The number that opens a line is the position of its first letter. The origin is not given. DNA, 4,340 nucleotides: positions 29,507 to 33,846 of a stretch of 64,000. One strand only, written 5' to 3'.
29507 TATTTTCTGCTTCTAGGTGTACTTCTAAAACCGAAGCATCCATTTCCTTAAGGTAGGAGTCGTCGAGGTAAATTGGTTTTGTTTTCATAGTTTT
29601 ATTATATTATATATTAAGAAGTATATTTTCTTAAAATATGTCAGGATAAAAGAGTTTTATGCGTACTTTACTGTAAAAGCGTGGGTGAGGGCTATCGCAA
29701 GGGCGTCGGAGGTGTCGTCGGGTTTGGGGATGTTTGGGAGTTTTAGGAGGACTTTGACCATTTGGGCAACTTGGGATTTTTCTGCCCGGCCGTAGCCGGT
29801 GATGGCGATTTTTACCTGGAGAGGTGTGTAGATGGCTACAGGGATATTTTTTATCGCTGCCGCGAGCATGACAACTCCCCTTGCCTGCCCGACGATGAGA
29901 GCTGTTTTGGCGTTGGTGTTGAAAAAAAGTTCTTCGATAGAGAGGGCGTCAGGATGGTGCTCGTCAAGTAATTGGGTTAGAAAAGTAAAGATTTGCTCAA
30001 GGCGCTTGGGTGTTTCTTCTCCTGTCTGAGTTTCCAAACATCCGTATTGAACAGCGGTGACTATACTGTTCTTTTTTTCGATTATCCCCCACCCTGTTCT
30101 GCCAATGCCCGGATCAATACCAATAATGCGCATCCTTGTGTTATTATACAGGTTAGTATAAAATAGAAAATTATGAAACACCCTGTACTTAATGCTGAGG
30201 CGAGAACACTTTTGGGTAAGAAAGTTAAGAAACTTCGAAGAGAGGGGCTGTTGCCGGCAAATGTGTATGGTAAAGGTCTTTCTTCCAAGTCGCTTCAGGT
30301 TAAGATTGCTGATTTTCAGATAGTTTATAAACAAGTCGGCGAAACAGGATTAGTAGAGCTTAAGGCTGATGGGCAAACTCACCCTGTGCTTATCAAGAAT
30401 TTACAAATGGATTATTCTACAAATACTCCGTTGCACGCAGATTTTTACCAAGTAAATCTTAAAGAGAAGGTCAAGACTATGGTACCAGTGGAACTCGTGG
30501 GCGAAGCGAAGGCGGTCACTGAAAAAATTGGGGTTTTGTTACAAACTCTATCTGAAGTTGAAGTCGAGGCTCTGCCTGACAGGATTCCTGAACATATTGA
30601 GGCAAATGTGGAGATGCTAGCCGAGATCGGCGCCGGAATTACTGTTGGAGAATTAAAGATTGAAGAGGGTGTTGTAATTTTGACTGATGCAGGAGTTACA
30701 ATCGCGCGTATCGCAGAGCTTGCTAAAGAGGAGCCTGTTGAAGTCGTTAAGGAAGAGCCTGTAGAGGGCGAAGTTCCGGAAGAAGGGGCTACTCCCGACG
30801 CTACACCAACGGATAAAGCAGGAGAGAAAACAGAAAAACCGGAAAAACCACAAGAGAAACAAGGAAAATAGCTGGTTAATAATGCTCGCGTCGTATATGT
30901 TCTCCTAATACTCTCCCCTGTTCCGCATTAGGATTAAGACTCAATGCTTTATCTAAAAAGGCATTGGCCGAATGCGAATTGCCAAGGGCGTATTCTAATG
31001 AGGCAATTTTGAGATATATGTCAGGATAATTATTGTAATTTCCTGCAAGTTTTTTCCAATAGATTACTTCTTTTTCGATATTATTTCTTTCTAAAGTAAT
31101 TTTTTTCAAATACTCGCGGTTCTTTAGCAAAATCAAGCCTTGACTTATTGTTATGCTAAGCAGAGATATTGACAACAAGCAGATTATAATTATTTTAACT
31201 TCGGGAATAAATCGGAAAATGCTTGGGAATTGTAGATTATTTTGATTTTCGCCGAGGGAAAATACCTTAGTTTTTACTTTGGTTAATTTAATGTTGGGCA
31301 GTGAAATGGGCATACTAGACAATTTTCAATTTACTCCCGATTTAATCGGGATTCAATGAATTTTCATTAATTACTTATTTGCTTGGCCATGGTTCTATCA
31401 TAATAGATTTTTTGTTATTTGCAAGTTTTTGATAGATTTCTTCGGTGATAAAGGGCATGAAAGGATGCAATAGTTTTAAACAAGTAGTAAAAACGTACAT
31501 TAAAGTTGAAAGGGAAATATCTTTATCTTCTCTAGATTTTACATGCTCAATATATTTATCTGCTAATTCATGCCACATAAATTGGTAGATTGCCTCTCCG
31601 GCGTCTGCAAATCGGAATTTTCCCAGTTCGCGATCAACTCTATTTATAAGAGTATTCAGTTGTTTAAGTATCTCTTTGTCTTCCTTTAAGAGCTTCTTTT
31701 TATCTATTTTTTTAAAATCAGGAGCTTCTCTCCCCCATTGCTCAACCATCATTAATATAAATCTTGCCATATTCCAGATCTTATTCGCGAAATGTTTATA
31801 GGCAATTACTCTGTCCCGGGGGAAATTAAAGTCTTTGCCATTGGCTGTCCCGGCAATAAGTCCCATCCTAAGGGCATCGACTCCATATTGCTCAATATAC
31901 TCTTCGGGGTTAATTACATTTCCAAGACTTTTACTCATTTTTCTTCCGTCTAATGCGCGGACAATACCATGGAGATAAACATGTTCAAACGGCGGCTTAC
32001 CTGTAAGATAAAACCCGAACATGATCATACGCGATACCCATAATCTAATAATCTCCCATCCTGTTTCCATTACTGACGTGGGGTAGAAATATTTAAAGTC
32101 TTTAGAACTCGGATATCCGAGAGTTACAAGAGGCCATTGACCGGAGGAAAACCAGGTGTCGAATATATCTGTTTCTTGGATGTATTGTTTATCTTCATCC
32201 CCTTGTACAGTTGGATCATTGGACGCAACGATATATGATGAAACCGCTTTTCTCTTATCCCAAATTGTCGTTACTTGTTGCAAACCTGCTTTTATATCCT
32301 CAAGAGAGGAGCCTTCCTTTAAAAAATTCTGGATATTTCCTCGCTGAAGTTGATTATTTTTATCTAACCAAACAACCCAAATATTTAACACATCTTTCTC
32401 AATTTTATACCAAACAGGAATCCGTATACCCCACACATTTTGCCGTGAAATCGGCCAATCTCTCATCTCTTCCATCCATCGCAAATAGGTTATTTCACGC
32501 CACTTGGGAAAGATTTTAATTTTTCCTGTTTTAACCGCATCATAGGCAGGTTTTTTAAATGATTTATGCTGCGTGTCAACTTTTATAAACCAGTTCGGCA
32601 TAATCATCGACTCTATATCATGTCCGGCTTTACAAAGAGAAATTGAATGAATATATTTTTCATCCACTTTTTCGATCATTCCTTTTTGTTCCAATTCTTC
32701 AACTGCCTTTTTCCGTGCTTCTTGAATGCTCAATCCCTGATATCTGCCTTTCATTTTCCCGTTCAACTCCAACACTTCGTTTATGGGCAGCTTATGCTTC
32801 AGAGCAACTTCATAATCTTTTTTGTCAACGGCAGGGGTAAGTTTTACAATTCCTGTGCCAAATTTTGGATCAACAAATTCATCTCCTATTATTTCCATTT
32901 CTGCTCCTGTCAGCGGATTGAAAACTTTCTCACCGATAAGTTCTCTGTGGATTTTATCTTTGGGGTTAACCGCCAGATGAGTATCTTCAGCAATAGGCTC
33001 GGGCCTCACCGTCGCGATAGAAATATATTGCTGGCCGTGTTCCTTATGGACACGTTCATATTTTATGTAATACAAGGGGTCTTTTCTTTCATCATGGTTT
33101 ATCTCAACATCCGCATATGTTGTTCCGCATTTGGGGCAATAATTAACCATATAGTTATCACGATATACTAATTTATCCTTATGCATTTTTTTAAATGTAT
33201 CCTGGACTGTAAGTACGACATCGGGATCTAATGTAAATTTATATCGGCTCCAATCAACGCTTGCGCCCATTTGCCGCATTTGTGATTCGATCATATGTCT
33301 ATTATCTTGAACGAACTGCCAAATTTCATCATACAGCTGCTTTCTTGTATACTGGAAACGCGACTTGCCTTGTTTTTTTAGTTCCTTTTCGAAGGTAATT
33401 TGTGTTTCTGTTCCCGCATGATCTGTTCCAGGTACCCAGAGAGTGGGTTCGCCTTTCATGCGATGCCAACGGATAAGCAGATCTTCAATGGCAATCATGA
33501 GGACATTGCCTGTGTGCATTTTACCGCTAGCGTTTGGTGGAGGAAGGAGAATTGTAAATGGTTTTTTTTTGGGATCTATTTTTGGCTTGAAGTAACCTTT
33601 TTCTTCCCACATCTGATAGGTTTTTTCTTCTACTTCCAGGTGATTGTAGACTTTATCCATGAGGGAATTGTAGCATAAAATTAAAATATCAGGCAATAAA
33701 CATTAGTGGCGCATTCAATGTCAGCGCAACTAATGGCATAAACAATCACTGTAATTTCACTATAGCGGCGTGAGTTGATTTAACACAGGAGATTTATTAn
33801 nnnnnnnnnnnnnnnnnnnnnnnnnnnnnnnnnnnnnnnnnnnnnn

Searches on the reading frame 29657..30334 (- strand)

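Call 67: search_protein_families(library=pfam, proteins=[window:29657-30334:-], max_evalue=0.00001)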
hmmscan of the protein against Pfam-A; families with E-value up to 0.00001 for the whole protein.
window:29657-30334:- (225 aa): 1 family
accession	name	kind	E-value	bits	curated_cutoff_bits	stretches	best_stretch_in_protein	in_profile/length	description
PF02075.23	RuvC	-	1.5e-53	181.1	22.2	1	70-218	1-148/148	Crossover junction endodeoxyribonuclease RuvC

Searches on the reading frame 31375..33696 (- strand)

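Call 67: search_protein_families(library=pfam, proteins=[window:31375-33696:-], max_evalue=0.00001)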
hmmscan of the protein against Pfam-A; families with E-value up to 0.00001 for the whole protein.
window:31375-33696:- (773 aa): 4 families
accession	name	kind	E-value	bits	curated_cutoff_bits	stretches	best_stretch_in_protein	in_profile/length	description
PF00133.28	tRNA-synt_1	-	8.9e-119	397.4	22.7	1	26-625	2-413/414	tRNA synthetases class I (I, L, M and V)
PF08264.19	Anticodon_1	-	7e-31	107.5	25.1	1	673-772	1-106/148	Anticodon-binding domain of tRNA ligase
PF09334.17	tRNA-synt_1g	-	7.6e-25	87.9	20.1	2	54-200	8-136/391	tRNA synthetases class I (M)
PF13603.12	tRNA-synt_1_2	-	5.7e-09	36.2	25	1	254-315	85-146/185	Leucyl-tRNA synthetase, editing domain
